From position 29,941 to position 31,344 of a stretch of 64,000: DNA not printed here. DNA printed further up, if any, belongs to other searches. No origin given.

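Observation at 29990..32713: TPP riboswitch controlling an orphan TRAP-family solute-binding protein followed by thiM-thiE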

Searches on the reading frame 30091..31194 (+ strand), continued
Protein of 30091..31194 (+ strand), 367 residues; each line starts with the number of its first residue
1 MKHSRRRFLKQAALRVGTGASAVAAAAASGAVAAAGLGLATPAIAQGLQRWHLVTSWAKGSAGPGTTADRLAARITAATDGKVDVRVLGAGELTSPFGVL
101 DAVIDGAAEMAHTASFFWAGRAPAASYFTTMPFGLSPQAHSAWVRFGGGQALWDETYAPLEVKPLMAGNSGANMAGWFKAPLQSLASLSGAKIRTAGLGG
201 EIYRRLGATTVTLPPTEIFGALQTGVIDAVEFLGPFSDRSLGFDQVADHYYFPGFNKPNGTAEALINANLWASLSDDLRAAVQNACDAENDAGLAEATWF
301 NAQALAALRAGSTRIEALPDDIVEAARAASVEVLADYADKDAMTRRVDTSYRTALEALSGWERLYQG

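Call 12: find_related_loci(query=window:30091-31194:+, collection=genome_contigs, flank=6000)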
Query window:30091-31194:+ (367 aa) in genome_contigs; peptide patterns used: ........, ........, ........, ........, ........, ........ (x = any residue, [..] = any of these).
353 stretches matched a pattern; 54 encode a relative of the query (tblastn E <= 1e-3); 54 distinct loci.
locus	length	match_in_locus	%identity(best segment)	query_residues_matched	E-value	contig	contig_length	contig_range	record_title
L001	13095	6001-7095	95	1-367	0e+0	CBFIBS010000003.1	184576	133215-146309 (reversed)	MAG: Alphaproteobacteria bacterium isolate Co_bin_450_strict genome assembly, contig: Co_bin_450_strict_c3, whole genome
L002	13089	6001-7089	92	1-367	0e+0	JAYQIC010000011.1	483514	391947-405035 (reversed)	MAG: Rhodospirillaceae bacterium isolate SD4487_NP_metabta_bins_sens.tsv.314 scaffold_36745_pilon, whole genome shotgun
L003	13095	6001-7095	84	1-367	0e+0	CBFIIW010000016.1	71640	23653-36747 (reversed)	MAG: Alphaproteobacteria bacterium isolate Co_bin_828_indstr genome assembly, contig: Co_bin_828_indstr_c16, whole genom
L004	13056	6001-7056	73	4-364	3e-171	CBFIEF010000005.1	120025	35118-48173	MAG: Alphaproteobacteria bacterium isolate Co_bin_324_indstr genome assembly, contig: Co_bin_324_indstr_c5, whole genome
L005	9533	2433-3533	74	4-367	9e-171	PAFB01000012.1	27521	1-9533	MAG: Rhodospirillaceae bacterium isolate MED834 MHASMcontig_637994, whole genome shotgun sequence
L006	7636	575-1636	71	3-364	8e-170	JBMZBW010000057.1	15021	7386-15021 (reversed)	MAG: Alphaproteobacteria bacterium isolate ME_XS_2203_2_bin_39 ME_XS_2203_2_bin_39_58, whole genome shotgun sequence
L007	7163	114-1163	71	4-362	2e-169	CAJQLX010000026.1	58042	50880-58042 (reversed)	MAG: uncultured Alphaproteobacteria bacterium isolate 0.2_20180524_Bin_167_1 genome assembly, contig: c_000000000544, wh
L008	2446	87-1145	72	4-364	0e+0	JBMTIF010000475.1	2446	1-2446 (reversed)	MAG: Alphaproteobacteria bacterium isolate CJ_V8_S13_100percent_par_CJ_V8_S13_metabat.78_sub NODE_57119_length_2446_cov_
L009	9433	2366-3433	73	4-362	1e-169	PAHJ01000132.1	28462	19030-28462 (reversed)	MAG: Geminicoccus sp. isolate MED756 119457, whole genome shotgun sequence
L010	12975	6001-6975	78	37-361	4e-166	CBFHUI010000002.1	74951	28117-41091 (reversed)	MAG: Alphaproteobacteria bacterium isolate Co_bin_201_indstr genome assembly, contig: Co_bin_201_indstr_c2, whole genome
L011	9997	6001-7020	50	23-364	5e-106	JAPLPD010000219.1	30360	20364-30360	MAG: Alphaproteobacteria bacterium isolate LacPavin_0818_WC50_MAG_64_9 LacPavin_0818_WC50_scaffold_242659, whole genome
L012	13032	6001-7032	49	4-364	2e-105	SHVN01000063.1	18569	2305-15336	MAG: Xanthobacteraceae bacterium isolate Baikal-deep-G39 BACOMB-40M-C1073, whole genome shotgun sequence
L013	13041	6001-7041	47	1-364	3e-104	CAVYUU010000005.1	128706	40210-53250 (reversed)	MAG: uncultured Alphaproteobacteria bacterium isolate MFD09212.bin.1.139 genome assembly, contig: contig_36845, whole ge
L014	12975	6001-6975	51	42-364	2e-104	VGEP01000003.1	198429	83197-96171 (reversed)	MAG: Alphaproteobacteria bacterium isolate K_Offshore_80m_m2_123 K_Offshore_80m_m2_123_Ga0194132_10000050, whole genome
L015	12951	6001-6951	52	49-364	3e-104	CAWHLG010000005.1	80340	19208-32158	MAG: uncultured Alphaproteobacteria bacterium isolate MFD02840.bin.1.307 genome assembly, contig: contig_17182, whole ge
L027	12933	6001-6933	45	44-353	1e-85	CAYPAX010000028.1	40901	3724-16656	MAG TPA_asm: uncultured Rhodospirillaceae bacterium isolate SRP200020_co5_65 genome assembly, contig: NODE_1375_length_4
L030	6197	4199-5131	44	44-353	3e-84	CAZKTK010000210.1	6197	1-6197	MAG TPA_asm: uncultured Rhodospirillaceae bacterium isolate SRP260945_co1_88 genome assembly, contig: NODE_24173_length_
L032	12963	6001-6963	45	45-364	1e-83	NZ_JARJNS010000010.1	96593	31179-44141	Rhabdaerophilum sp. SD176 Scaffold9_1, whole genome shotgun sequence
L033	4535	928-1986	43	4-351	8e-82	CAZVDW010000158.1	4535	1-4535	MAG TPA_asm: uncultured Rhodospirillaceae bacterium isolate SRP260945_co2_7 genome assembly, contig: k141_2361806, whole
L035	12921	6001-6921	42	46-351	2e-80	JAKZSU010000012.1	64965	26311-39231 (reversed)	MAG: Alphaproteobacteria bacterium isolate Langseth_MAG_00041 Langseth_MAG_00041_000000000012, whole genome shotgun sequ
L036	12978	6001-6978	37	41-364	2e-61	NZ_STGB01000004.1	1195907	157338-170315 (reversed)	Roseomonas sp. AR75 AR75_ctg0004, whole genome shotgun sequence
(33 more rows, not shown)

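Call 16: search_protein_families(library=pfam, proteins=[L012:3686-4489:+, L012:4174-5160:+, L012:5157-5954:+, L012:5129-5992:+, L012:5908-7068:+, L012:7261-7572:+, L012:7652-8116:+, L012:9040-10182:+, L012:8100-9098:-, L012:2500-3504:+], max_evalue=0.001)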
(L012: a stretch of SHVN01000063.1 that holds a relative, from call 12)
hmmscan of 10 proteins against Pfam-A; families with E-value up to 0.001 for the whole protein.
L012:3686-4489:+ (267 aa): 1 family
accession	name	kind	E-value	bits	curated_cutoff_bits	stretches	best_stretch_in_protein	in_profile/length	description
PF02110.20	HK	-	8.1e-58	196.1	27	1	27-257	1-246/247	Hydroxyethylthiazole kinase family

L012:4174-5160:+ (328 aa): 1 family
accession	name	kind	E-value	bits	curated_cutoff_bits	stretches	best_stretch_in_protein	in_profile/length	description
PF02581.23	TMP-TENI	-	1.7e-45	155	27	1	117-301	1-180/180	Thiamine monophosphate synthase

L012:5157-5954:+ (265 aa): 3 families
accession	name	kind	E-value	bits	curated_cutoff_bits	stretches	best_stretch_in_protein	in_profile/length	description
PF08543.17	Phos_pyr_kin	-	6e-99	330.8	27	1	12-259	1-246/246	Phosphomethylpyrimidine kinase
PF00294.29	PfkB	-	2.9e-10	40.4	25.8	1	90-236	149-283/302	pfkB family carbohydrate kinase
PF01256.23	Carb_kinase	-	0.0004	20.4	27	1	31-242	10-219/242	NAD(P)H-hydrate dehydratase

L012:5129-5992:+ (287 aa): 0 families

L012:5908-7068:+ (386 aa): 1 family
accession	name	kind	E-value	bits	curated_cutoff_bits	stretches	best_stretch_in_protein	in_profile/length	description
PF03480.18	DctP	-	8.8e-38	130.7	23.4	1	77-340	14-274/286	Bacterial extracellular solute-binding protein, family 7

L012:7261-7572:+ (103 aa): 0 families

L012:7652-8116:+ (154 aa): 0 families

L012:9040-10182:+ (380 aa): 0 families

L012:8100-9098:- (332 aa): 1 family
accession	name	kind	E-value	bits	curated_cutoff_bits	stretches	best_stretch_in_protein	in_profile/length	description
PF01557.24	FAA_hydrolase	-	4.2e-66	223.1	23.9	1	123-328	2-214/214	Fumarylacetoacetate (FAA) hydrolase C-terminal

L012:2500-3504:+ (334 aa): 1 family
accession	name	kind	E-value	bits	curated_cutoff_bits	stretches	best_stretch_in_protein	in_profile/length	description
PF01384.25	PHO4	-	4.4e-100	335.5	33.7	1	24-323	1-350/350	Phosphate transporter family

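Call 19: search_protein_families(library=pfam, proteins=[L036:7102-7962:+, L036:8210-9877:+, L036:4958-5890:+, L036:9961-10662:+, L027:2919-3671:+, L027:3494-4816:+, L027:4813-5895:+, L027:7007-7621:+, L027:8301-9701:-, L027:1038-2894:+], max_evalue=0.001)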
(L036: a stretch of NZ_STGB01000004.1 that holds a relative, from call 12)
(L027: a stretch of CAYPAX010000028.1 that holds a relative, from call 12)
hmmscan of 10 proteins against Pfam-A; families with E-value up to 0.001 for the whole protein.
L036:7102-7962:+ (286 aa): 1 family
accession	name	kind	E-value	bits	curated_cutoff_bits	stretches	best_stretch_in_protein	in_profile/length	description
PF02673.24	BacA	-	1.3e-78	264.7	33.4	1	28-278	1-257/257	Bacitracin resistance protein BacA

L036:8210-9877:+ (555 aa): 0 families

L036:4958-5890:+ (310 aa): 0 families

L036:9961-10662:+ (233 aa): 0 families

L027:2919-3671:+ (250 aa): 2 families
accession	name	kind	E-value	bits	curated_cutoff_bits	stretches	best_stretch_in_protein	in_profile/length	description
PF04377.21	ATE_C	-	5.2e-36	124.4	25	1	108-230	1-121/122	Arginine-tRNA-protein transferase, C terminus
PF04376.19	ATE_N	-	3.1e-21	75.8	27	1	18-88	1-72/72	Arginine-tRNA-protein transferase, N terminus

L027:3494-4816:+ (440 aa): 1 family
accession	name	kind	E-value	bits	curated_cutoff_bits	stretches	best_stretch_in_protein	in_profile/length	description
PF03480.18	DctP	-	1.3e-49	169.5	23.4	1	117-397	5-281/286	Bacterial extracellular solute-binding protein, family 7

L027:4813-5895:+ (360 aa): 1 family
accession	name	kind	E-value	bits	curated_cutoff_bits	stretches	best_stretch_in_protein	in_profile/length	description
PF03480.18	DctP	-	1.8e-46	159.2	23.4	1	40-322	4-282/286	Bacterial extracellular solute-binding protein, family 7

L027:7007-7621:+ (204 aa): 0 families

L027:8301-9701:- (466 aa): 1 family
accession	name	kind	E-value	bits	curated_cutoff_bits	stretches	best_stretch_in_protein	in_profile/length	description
PF06808.19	DctM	-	2e-76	258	23.8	1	17-456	3-413/413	Tripartite ATP-independent periplasmic transporter, DctM component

L027:1038-2894:+ (618 aa): 4 families
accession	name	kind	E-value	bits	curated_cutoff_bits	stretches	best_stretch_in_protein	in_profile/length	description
PF03600.22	CitMHS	-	3.4e-72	243.8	31.9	2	24-562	2-335/336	Citrate transporter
PF02080.26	TrkA_C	-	3.6e-21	75.3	27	2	338-406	1-68/71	TrkA-C domain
PF06808.19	DctM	-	3.4e-06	26.6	23.8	1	443-604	231-400/413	Tripartite ATP-independent periplasmic transporter, DctM component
PF03606.21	DcuC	-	0.00085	18.4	23.1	1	476-604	322-448/461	C4-dicarboxylate anaerobic carrier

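Call 28: find_encoding_contigs(protein=P0032, flank=10000, max_places=2)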
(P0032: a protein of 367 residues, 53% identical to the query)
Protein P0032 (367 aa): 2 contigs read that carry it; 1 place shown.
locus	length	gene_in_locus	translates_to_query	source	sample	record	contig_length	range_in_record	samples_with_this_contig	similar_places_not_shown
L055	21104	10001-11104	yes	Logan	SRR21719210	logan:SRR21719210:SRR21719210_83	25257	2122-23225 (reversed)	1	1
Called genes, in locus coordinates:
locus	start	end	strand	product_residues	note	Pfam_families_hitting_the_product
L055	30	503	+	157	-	PF05618:RimB-like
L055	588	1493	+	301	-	PF18030:Rimk_N, PF02655:ATP-grasp_3, PF08443:RimK, PF02955:GSH-S_ATP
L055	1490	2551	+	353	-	PF24827:AstE_AspA_cat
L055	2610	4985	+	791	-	PF01315:Ald_Xan_dh_C, PF02738:MoCoBD_1, PF20256:MoCoBD_2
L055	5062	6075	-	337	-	PF05992:SbmA_BacA, PF06472:ABC_membrane_2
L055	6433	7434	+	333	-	PF00892:EamA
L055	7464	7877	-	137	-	-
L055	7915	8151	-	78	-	PF01037:AsnC_trans_reg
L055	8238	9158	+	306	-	PF02110:HK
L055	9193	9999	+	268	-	PF08543:Phos_pyr_kin, PF00294:PfkB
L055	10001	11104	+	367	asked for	PF03480:DctP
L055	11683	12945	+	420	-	PF13505:OMP_b-brl (faint), PF03349:Toluene_X, PF10677:DUF2490 (faint)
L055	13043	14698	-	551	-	-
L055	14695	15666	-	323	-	-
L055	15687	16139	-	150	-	-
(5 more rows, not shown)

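Call 31: search_protein_families(library=pfam, proteins=[L032:7092-7703:+, L032:7741-8463:-, L032:8476-9006:-, L032:9070-11358:-, L032:11833-12948:-, L032:6804-7784:-, L032:7948-8841:+], max_evalue=0.001)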
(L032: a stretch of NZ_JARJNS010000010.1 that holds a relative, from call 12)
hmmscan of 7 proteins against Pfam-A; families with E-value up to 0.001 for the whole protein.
L032:7092-7703:+ (203 aa): 6 families
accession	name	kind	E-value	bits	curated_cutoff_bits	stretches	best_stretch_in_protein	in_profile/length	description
PF01381.28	HTH_3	-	3.3e-16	59.5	23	1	25-78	1-54/55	Helix-turn-helix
PF12844.13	HTH_19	-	1.1e-07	32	30.2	1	22-80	1-59/64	Helix-turn-helix domain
PF07883.17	Cupin_2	-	1.1e-07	31.8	27.2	1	127-194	4-69/70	Cupin domain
PF13560.12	HTH_31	-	1.6e-07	32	27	1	20-76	1-58/64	Helix-turn-helix domain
PF13443.12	HTH_26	-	1.1e-05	26.1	22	1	25-77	2-55/63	Cro/C1-type HTH DNA-binding domain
PF07022.19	Phage_CI_repr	-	1.6e-05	25.5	22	1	25-85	3-63/65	Bacteriophage CI repressor helix-turn-helix domain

L032:7741-8463:- (240 aa): 1 family
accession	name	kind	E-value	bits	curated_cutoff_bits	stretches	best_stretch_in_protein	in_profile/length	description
PF01292.26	Ni_hydr_CYTB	-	7.6e-23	81.6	30.1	1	14-194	1-179/179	Prokaryotic cytochrome b561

L032:8476-9006:- (176 aa): 1 family
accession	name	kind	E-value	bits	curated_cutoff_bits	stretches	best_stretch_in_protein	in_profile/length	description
PF01322.25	Cytochrom_C_2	-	5.6e-30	105.2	26.5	1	58-174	2-121/121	Cytochrome C'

L032:9070-11358:- (762 aa): 3 families
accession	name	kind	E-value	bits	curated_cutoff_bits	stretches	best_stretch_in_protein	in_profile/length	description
PF20256.3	MoCoBD_2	-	6.2e-83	279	27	1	431-697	2-283/283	Molybdopterin cofactor-binding domain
PF02738.23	MoCoBD_1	-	5.9e-66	222.5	27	1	156-403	1-244/244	Molybdopterin cofactor-binding domain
PF01315.27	Ald_Xan_dh_C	-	1.4e-17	64.4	31.3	1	22-139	1-109/110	Aldehyde oxidase and xanthine dehydrogenase, a/b hammerhead domain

L032:11833-12948:- (371 aa): 1 family
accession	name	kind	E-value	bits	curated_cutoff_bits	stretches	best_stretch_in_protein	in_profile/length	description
PF06808.19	DctM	-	3.4e-83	280.2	23.8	1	1-361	59-412/413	Tripartite ATP-independent periplasmic transporter, DctM component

L032:6804-7784:- (326 aa): 0 families

L032:7948-8841:+ (297 aa): 0 families
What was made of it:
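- Tried and rejected: I did not accept it as a partner (call 31).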
